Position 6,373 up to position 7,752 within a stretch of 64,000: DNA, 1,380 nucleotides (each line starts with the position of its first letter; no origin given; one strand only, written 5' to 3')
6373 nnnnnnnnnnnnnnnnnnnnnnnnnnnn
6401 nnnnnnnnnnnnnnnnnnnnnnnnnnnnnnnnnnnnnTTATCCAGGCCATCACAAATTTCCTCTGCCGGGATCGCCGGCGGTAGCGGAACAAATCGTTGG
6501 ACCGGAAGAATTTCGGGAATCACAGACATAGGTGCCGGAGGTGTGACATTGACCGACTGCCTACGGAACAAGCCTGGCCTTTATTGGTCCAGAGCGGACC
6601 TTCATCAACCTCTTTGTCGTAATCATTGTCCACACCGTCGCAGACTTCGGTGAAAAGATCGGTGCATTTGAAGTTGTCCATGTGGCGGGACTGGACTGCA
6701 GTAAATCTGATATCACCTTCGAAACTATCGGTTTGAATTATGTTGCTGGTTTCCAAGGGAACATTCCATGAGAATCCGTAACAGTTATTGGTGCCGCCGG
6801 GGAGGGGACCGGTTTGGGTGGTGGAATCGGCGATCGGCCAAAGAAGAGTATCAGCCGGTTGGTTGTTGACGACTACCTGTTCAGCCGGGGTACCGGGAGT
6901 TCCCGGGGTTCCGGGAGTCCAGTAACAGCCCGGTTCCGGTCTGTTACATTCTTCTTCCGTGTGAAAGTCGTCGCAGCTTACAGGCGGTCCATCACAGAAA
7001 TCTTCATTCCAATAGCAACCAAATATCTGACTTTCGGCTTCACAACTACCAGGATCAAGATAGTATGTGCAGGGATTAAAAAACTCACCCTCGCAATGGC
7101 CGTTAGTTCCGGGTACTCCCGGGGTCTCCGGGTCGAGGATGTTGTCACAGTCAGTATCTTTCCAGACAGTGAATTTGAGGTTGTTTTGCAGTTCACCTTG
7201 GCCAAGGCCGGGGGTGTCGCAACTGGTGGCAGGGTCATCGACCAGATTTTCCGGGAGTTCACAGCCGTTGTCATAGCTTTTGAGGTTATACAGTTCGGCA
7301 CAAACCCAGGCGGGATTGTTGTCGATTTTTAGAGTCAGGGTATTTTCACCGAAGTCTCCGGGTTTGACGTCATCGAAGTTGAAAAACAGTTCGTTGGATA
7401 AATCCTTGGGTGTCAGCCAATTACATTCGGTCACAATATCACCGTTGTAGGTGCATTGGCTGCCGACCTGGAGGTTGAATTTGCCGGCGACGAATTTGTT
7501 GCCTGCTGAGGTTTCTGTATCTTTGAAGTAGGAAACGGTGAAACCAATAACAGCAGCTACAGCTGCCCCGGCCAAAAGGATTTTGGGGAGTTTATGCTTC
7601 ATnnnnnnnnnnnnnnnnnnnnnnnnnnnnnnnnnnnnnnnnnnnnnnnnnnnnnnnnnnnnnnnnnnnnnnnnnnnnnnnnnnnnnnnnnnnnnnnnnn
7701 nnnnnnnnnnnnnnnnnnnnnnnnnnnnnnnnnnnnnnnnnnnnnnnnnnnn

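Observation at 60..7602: Tandem array of five TasA/camelysin-like paralogs, all frameshifted, each with a SipW-cognate-type signal peptide and a chimeric Cys-rich, lamin-tail or beta-sandwich extension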

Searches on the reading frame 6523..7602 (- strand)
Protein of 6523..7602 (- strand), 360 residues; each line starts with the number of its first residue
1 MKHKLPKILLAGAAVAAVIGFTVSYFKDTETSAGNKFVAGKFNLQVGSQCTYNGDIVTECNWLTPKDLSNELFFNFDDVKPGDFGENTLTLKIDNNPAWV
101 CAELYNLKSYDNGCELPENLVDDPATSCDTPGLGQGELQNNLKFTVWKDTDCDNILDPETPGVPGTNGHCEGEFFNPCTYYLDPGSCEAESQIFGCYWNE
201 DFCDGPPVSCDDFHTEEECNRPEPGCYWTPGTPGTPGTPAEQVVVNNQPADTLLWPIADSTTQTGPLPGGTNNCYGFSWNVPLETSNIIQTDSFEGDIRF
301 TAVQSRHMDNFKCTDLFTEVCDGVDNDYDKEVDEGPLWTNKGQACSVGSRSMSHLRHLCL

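Call 7: search_protein_families(library=pfam, max_evalue=0.01, proteins=[window:6523-7602:-])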
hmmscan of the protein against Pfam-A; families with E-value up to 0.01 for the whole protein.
window:6523-7602:- (360 aa): 0 families

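Call 8: search_protein_families(library=ncbifam, max_evalue=0.01, proteins=[window:6523-7602:-])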
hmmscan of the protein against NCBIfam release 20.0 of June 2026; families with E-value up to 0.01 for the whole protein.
window:6523-7602:- (360 aa): 1 family
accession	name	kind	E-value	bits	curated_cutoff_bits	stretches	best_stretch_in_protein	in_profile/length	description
TIGR04088.1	cognate_SipW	domain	3.3e-05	23.9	19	1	8-42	1-34/34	SipW-dependent-type signal peptide-containing protein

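Call 9: find_homologous_proteins(query=window:6523-7602:-)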
Query window:6523-7602:- (360 aa): 129 proteins with E <= 0.001 among 3605 candidates; the best 120 are listed.
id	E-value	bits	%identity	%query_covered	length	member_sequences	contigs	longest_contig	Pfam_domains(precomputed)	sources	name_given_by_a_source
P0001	6.3e-257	870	100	100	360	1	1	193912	-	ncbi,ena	-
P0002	7.8e-103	363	54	97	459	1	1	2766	PF11617.14,PF12389.14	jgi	jgi:predicted ribosomally synthesized peptide with SipW-like signal peptide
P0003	1.5e-99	352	50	98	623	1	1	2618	PF11617.14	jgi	jgi:predicted ribosomally synthesized peptide with SipW-like signal peptide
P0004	2.5e-99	351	51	93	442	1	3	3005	-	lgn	-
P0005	5.9e-94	333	52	94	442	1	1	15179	-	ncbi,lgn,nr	ncbi:MAG: SipW-dependent-type signal peptide-containing protein [Candidatus Parcubacteria bacterium]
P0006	1.8e-93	332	49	98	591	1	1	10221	PF11617.14,PF12389.14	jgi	-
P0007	4.7e-92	327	51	91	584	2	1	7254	-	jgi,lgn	jgi:predicted ribosomally synthesized peptide with SipW-like signal peptide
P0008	5.3e-91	324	49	93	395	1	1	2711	-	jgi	jgi:predicted ribosomally synthesized peptide with SipW-like signal peptide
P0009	3.4e-90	321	49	93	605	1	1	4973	PF11617.14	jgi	-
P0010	1.4e-88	316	59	40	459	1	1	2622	PF11617.14,PF12389.14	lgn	-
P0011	2.8e-87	311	48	94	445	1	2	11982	PF12389.14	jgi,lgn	jgi:predicted ribosomally synthesized peptide with SipW-like signal peptide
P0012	2.7e-86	308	48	93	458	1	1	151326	-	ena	-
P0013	2.1e-85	305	47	93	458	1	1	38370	PF12389.14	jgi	jgi:predicted ribosomally synthesized peptide with SipW-like signal peptide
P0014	1.0e-83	300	57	45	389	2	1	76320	PF11617.14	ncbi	ncbi:MAG: SipW-dependent-type signal peptide-containing protein [Patescibacteria group bacterium]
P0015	7.2e-83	297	46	99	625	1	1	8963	PF11617.14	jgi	jgi:predicted ribosomally synthesized peptide with SipW-like signal peptide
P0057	2.7e-46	176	46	67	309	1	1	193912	PF11617.14,PF13948.12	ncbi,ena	-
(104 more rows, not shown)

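Call 10: find_encoding_contigs(protein=P0001, flank=10000, max_places=3)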
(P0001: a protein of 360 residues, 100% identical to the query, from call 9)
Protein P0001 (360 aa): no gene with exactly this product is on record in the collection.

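Call 11: list_cluster_members(proteins=[P0001, P0057, P0005, P0014])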
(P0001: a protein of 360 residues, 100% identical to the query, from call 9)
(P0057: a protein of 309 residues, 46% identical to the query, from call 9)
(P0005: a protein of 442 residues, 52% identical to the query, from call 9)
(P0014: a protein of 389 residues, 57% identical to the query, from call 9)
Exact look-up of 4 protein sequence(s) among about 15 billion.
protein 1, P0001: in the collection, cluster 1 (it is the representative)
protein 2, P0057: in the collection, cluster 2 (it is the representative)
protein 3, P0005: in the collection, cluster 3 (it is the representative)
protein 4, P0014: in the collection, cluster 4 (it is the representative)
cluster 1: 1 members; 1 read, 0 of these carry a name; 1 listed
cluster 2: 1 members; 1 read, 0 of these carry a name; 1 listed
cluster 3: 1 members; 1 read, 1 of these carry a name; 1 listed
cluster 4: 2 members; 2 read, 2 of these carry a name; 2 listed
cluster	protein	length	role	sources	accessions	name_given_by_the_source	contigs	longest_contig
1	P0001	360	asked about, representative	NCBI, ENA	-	-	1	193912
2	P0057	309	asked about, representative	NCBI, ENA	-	-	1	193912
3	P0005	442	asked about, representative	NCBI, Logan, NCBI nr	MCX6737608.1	MAG: SipW-dependent-type signal peptide-containing protein [Candidatus Parcubacteria ... | SipW-dependent-type signal peptide-containing protein [Candidatus Parcubacteria bacterium]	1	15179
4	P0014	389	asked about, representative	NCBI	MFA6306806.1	MAG: SipW-dependent-type signal peptide-containing protein [Patescibacteria group ...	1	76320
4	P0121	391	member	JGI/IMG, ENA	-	predicted ribosomally synthesized peptide with SipW-like signal peptide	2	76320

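Call 20: find_related_loci(query=A1, collection=genome_contigs, flank=10000)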
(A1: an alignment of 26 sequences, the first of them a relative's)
Query A1 (360 aa) in genome_contigs; peptide patterns used: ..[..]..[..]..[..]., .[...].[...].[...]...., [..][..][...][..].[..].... (x = any residue, [..] = any of these).
598 stretches matched a pattern (row limit reached: there are more); 477 encode a relative of the query (tblastn E <= 1e-3); the best 80 are kept; 79 distinct loci.
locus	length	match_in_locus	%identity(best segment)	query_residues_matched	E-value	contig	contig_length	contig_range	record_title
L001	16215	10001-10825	42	2-334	6e-71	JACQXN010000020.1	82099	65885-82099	MAG: Candidatus Portnoybacteria bacterium isolate NC_groundwater_1516_Pr4_B-0.1um_40_5 SR1-18-B1_scaffold_207876, whole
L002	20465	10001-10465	56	2-159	3e-50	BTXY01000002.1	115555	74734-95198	MAG: Candidatus Microsyncoccus archaeolyticus PMX.50 DNA, sequence2, whole genome shotgun sequence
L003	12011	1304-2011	56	22-338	6e-45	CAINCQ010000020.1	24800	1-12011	uncultured bacterium isolate AM-2014-D8_bin-0821 genome assembly, contig: bin-0821:20/42, whole genome shotgun sequence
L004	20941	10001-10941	37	20-313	1e-43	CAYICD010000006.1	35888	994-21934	MAG TPA_asm: uncultured Candidatus Saccharibacteria bacterium isolate ERP119705_co18_662 genome assembly, contig: NODE_1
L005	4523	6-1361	47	2-157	1e-41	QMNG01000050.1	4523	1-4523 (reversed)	MAG: candidate division Kazan bacterium isolate B79_G16 B79_Guay16_scaffold_22319, whole genome shotgun sequence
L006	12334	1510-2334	38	2-317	3e-41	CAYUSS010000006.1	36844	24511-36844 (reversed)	MAG TPA_asm: uncultured Candidatus Saccharibacteria bacterium isolate binchicken_co34_299 genome assembly, contig: NODE_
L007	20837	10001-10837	33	22-335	3e-40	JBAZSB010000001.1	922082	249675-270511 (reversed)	MAG: Patescibacteria group bacterium isolate SO_2017_GW1_162 NODE_23_length_922082_cov_1.706351_OW334_2017, whole genome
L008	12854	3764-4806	46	5-167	3e-38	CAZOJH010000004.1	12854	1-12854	MAG TPA_asm: uncultured Candidatus Saccharibacteria bacterium isolate SRP272421_co3_138 genome assembly, contig: NODE_14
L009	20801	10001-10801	45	3-324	3e-38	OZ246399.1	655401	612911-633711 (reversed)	MAG: uncultured Candidatus Saccharibacteria bacterium isolate SRP089250_co1_48 genome assembly, chromosome: 1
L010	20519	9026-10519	32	5-313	5e-38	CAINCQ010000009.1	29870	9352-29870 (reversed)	uncultured bacterium isolate AM-2014-D8_bin-0821 genome assembly, contig: bin-0821:09/42, whole genome shotgun sequence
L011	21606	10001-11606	50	1-333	5e-36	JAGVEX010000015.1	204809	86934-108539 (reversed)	MAG: bacterium isolate DeMMO2_23 c_000000032559, whole genome shotgun sequence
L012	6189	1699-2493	35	1-313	1e-35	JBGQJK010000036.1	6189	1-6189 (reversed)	MAG: Patescibacteria group bacterium isolate OBJ2_061818_070_25 k141_1940734_length_6189_cov_9.0000, whole genome shotgu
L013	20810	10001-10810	34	1-315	6e-35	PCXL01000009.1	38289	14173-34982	MAG: Candidatus Zambryskibacteria bacterium CG10_big_fil_rev_8_21_14_0_10_42_12 CG10_8_21_14_0.10_scaffold_2573_c, whole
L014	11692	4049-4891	34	5-313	4e-35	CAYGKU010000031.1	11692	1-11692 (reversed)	MAG TPA_asm: uncultured Candidatus Saccharibacteria bacterium isolate ERP116193_co2_378 genome assembly, contig: NODE_13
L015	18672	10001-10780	33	1-319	3e-34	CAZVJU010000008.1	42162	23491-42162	MAG TPA_asm: uncultured Gammaproteobacteria bacterium isolate SRP050083_co3_9 genome assembly, contig: NODE_560_length_4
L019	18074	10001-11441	44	1-149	3e-33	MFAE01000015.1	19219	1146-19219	MAG: Candidatus Campbellbacteria bacterium RIFOXYC2_FULL_35_25 rifoxyc2_full_scaffold_875, whole genome shotgun sequence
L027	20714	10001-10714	47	2-321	4e-32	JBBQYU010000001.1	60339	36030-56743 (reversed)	MAG: Candidatus Moraniibacteriota bacterium isolate Co_metawrap_2179 Cmw_2179_k141_26251841_length_60339_cov_7.9451, who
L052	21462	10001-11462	40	2-175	4e-30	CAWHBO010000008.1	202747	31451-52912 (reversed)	MAG: Candidatus Parcubacteria bacterium isolate MFD00905.bin.2.44 genome assembly, contig: contig_95868, whole genome sh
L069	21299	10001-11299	48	1-313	2e-28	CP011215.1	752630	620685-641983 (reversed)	MAG: Candidatus Campbellbacteria bacterium GW2011_OD1_34_28 chromosome, complete genome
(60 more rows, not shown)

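Call 34: search_protein_families(library=ncbifam, max_evalue=0.001, proteins=[L001:12889-13437:+, L007:11969-12490:+, L009:13125-13685:+, L069:12495-13052:+, L052:12874-13434:+, L019:13175-16030:+, L027:13371-15575:+, L052:13507-16503:+, L004:12537-14024:+])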
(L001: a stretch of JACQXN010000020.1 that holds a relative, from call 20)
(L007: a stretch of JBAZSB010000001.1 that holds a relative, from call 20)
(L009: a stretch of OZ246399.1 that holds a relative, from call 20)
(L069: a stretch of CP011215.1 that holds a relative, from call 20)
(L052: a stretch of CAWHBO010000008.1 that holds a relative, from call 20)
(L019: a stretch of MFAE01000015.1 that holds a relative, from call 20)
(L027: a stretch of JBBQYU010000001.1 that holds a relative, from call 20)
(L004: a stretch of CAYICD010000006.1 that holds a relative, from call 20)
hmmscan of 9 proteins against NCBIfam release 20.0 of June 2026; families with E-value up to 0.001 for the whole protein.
L001:12889-13437:+ (183 aa): 3 families
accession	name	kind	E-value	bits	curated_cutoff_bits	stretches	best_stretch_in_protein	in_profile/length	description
TIGR02228.1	sigpep_I_arch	equivalog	1.6e-34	119.1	51.85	1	15-168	2-157/158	signal peptidase I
NF046067.1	SigPepSipWBacil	equivalog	4.3e-32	111.2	190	1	18-179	6-175/189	signal peptidase I SipW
TIGR02227.1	sigpep_I_bact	equivalog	5.8e-06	26.3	47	1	28-100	2-78/162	signal peptidase I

L007:11969-12490:+ (174 aa): 3 families
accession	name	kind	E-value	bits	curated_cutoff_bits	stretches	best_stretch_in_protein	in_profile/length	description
TIGR02228.1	sigpep_I_arch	equivalog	2.9e-38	131.2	51.85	1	4-158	2-156/158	signal peptidase I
NF046067.1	SigPepSipWBacil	equivalog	2.3e-34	118.6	190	1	7-173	6-178/189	signal peptidase I SipW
TIGR02227.1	sigpep_I_bact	equivalog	1.5e-05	24.9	47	1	17-85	2-74/162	signal peptidase I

L009:13125-13685:+ (187 aa): 3 families
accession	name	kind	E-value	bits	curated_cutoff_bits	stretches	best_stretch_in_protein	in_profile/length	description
TIGR02228.1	sigpep_I_arch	equivalog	2.2e-33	115.3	51.85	1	26-171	9-155/158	signal peptidase I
NF046067.1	SigPepSipWBacil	equivalog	7e-32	110.5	190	1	18-180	2-171/189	signal peptidase I SipW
TIGR02227.1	sigpep_I_bact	equivalog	7.7e-07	29.1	47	1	31-98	4-73/162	signal peptidase I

L069:12495-13052:+ (186 aa): 3 families
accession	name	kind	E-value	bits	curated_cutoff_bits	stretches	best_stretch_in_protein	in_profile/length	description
NF046067.1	SigPepSipWBacil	equivalog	1.1e-36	126.2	190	1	20-184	5-175/189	signal peptidase I SipW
TIGR02228.1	sigpep_I_arch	equivalog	1.2e-35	122.8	51.85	1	20-170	4-154/158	signal peptidase I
TIGR02227.1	sigpep_I_bact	equivalog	8.1e-06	25.8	47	1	32-113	3-85/162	signal peptidase I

L052:12874-13434:+ (187 aa): 3 families
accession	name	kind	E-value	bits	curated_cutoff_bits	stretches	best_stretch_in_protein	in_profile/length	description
NF046067.1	SigPepSipWBacil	equivalog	8.2e-36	123.4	190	1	13-179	2-174/189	signal peptidase I SipW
TIGR02228.1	sigpep_I_arch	equivalog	1.5e-34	119.2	51.85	1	17-167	5-155/158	signal peptidase I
TIGR02227.1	sigpep_I_bact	equivalog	6e-06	26.2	47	1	27-97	2-76/162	signal peptidase I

L019:13175-16030:+ (952 aa): 0 families

L027:13371-15575:+ (735 aa): 0 families

L052:13507-16503:+ (999 aa): 2 families
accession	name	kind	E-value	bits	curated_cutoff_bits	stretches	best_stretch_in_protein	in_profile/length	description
TIGR02232.1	myxo_disulf_rpt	repeat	2.4e-12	46.4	20.8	2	606-646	3-35/38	cysteine-rich acidic repeat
TIGR04088.1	cognate_SipW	domain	2.1e-06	27.7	19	1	102-126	11-34/34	SipW-dependent-type signal peptide-containing protein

L004:12537-14024:+ (496 aa): 0 families

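Call 35: search_protein_families(library=pfam, max_evalue=0.001, proteins=[L001:12889-13437:+, L069:12495-13052:+, L019:13175-16030:+, L027:13371-15575:+, L052:13507-16503:+, L004:12537-14024:+, L069:9917-11083:+, L069:11105-12412:+, L052:9827-10846:+, L052:10905-12725:+])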
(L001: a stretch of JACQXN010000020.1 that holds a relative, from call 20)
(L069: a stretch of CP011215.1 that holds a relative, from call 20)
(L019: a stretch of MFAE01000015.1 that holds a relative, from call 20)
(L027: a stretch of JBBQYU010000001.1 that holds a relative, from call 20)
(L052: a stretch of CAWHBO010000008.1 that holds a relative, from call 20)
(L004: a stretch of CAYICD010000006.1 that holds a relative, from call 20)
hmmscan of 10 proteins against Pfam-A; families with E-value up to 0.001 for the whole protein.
L001:12889-13437:+ (183 aa): 2 families
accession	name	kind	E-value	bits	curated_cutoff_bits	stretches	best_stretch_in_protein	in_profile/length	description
PF00717.28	Peptidase_S24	-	3.3e-08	33.7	23.3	1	41-130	30-115/116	Peptidase S24-like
PF10502.14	Peptidase_S26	-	0.00029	21.3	22.9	1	28-97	5-78/168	Signal peptidase, peptidase S26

L069:12495-13052:+ (186 aa): 2 families
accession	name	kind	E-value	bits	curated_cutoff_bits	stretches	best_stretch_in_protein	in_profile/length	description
PF10502.14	Peptidase_S26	-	0.00051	20.5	22.9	0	31-100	7-78/168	Signal peptidase, peptidase S26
PF00717.28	Peptidase_S24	-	0.00083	19.5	23.3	0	53-85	39-71/116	Peptidase S24-like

L019:13175-16030:+ (952 aa): 2 families
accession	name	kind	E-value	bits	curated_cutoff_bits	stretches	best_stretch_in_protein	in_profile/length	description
PF16403.11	Bact_surface_Ig-like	-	3.4e-12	46.7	27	1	700-768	2-71/71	Bacterial surface protein, Ig-like domain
PF00932.25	LTD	-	1.6e-11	45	34.3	1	420-524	9-108/109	Lamin Tail Domain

L027:13371-15575:+ (735 aa): 2 families
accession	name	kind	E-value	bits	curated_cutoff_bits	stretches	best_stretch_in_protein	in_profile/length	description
PF00932.25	LTD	-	3.5e-23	82.5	34.3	2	240-351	5-104/109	Lamin Tail Domain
PF12389.13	Peptidase_M73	-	1.6e-05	25.3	22.5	1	47-124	4-79/196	Camelysin metallo-endopeptidase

L052:13507-16503:+ (999 aa): 3 families
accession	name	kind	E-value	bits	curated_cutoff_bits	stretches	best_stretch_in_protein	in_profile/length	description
PF00932.25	LTD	-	1.4e-11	45.1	34.3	1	650-768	8-108/109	Lamin Tail Domain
PF13948.11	DUF4215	-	1.4e-08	35.4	27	1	605-642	19-47/47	Domain of unknown function (DUF4215)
PF12389.13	Peptidase_M73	-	0.00076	19.8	22.5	0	98-157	15-74/196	Camelysin metallo-endopeptidase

L004:12537-14024:+ (496 aa): 2 families
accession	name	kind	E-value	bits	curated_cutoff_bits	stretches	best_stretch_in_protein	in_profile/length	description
PF00932.25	LTD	-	5.6e-12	46.4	34.3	1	204-314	6-108/109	Lamin Tail Domain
PF12389.13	Peptidase_M73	-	4.6e-06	27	22.5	1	43-100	21-77/196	Camelysin metallo-endopeptidase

L069:9917-11083:+ (389 aa): 1 family
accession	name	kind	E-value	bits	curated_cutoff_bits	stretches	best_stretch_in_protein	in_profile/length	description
PF12389.13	Peptidase_M73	-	1.5e-06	28.6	22.5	1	4-61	2-58/196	Camelysin metallo-endopeptidase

L069:11105-12412:+ (436 aa): 1 family
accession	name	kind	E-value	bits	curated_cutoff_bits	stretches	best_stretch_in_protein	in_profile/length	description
PF12389.13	Peptidase_M73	-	1.7e-07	31.7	22.5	1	5-51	4-49/196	Camelysin metallo-endopeptidase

L052:9827-10846:+ (340 aa): 1 family
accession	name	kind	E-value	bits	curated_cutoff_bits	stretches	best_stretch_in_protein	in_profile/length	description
PF12389.13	Peptidase_M73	-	6e-06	26.7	22.5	0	66-106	10-50/196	Camelysin metallo-endopeptidase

L052:10905-12725:+ (607 aa): 2 families
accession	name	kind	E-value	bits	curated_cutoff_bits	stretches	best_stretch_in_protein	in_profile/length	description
PF13948.11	DUF4215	-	9.9e-06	26.2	27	1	389-434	1-47/47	Domain of unknown function (DUF4215)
PF12389.13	Peptidase_M73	-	2.7e-05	24.5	22.5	1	14-56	8-51/196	Camelysin metallo-endopeptidase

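Call 38: predict_structure(alignment_id=A2)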
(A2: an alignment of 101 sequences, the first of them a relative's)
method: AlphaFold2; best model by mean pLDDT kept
length: 360 residues; sequences in the alignment: 101
mean_pLDDT: 83.4   pTM: 0.71
mean pLDDT of the five models: 83.4, 82.8, 82.7, 81.9, 80.4
residues with pLDDT >= 90: 202; 70-90: 73; 50-70: 63; < 50: 22
segments of 3 or more residues with pLDDT < 50: 1-3, 26-28, 348-359
pLDDT, mean of each block of 10 residues (from residue 1): 59 66 50 70 95 96 94 93 98 96 94 89 78 93 96 94 94 75 55 54 77 91 84 91 94 90 95 97 95 95 96 92 87 74 56 46
secondary structure, 60 per line:
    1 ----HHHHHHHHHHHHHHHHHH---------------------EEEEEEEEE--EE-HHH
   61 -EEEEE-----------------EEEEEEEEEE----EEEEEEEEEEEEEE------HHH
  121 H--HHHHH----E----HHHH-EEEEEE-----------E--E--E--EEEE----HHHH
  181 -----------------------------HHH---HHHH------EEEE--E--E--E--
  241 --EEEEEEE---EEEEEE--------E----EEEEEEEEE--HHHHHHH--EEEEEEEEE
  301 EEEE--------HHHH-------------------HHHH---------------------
elements in order: H5-22 E44-52 E62-66 E84-93 E98-111 H118-121 H124-128 H138-141 E143-148 E169-172 H177-180 H216-219 E226-229 E243-249 E253-258 E272-280 H283-289 E292-304 H313-316 H336-339

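Call 40: fold_search(model_id=the predicted structure, library=pdb)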
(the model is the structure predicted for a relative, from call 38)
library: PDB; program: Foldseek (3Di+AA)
matches with E <= 10: 304; with E <= 0.001: 0
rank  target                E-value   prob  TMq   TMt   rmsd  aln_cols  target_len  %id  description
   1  8aur_A                3.9e-03  0.99  0.26  0.38  28.0       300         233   11  Cryo-EM structure of a TasA fibre (released 2022-11-30)
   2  8k2g_A                2.0e-02  0.84  0.23  0.17  14.8       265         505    9  Crystal structure of Group 1 Oligosaccharide-releasing beta-N-acetylgalactosaminidase NgaCa from Cohnella abietis, apo (released 2024-04-24)
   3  7ueg_A                2.8e-02  0.54  0.18  0.30  18.6       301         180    7  Cryo-EM of bundling pili from Pyrobaculum calidifontis (released 2022-06-29)
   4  8k2f                  6.6e-02  0.30  0.19  0.15  15.0       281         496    7  Crystal structure of Group 1 oligosaccharide-releasing beta-N-acetylgalactosaminidase NgaCa from Cohnella abietis, apo 1 (released 2024-04-24)
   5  8xf6_A                1.4e-01  0.16  0.16  0.07  29.4       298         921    9  Cryo-EM structure of integrin ITGAV, ITGB3 and Cilengitide TFA complex, conformation 2 (released 2024-12-18)
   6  8okh_A                1.4e-01  0.12  0.15  0.26  22.3       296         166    7  Crystal structure of Bdellovibrio bacteriovorus Bd1399 (released 2023-10-25)
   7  7oh4_C                1.9e-01  0.04  0.09  0.10  34.9       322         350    9  Cryo-EM structure of Drs2p-Cdc50p in the E1 state with PI4P and Mg2+ bound (released 2021-06-09)
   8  4g1e_A                2.2e-01  0.08  0.14  0.07  31.5       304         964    8  Crystal structure of integrin alpha V beta 3 with coil-coiled tag. (released 2012-12-12)
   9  4cak_A                3.2e-01  0.07  0.10  0.05  29.9       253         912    9  Three-dimensional reconstruction of intact human integrin alphaIIbbeta3 in a phospholipid bilayer nanodisc (released 2013-10-30)
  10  7pa7_AAA              3.4e-01  0.08  0.17  0.21  27.8       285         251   16  BK polyomavirus VP1 in complex with scFv 29B1 (released 2023-02-08)
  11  8okh_B                3.6e-01  0.06  0.13  0.20  23.6       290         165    8  Crystal structure of Bdellovibrio bacteriovorus Bd1399 (released 2023-10-25)
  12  8hhv_A                4.5e-01  0.13  0.14  0.11  22.8       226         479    7  endo-alpha-D-arabinanase EndoMA1 from Microbacterium arabinogalactanolyticum (released 2023-08-16)
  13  9ifr                  4.7e-01  0.13  0.14  0.32  19.3       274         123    7  CLIPPER domain from the Gram-negative fibrillar adhesin "B9T28_05395 (released 2025-11-26)
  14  4en2_A                4.7e-01  0.03  0.10  0.13  27.8       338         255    8  HIV-1 Nef in complex with MHC-I cytoplasmic domain and Mu1 adaptin subunit of AP1 adaptor (second domain) (released 2012-06-20)
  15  6kgd_A                5.0e-01  0.20  0.17  0.35  20.3       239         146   10  Crystal structure of CaDoc0917(R49D)-CaCohA2 complex at pH 8.0 (released 2020-07-08)
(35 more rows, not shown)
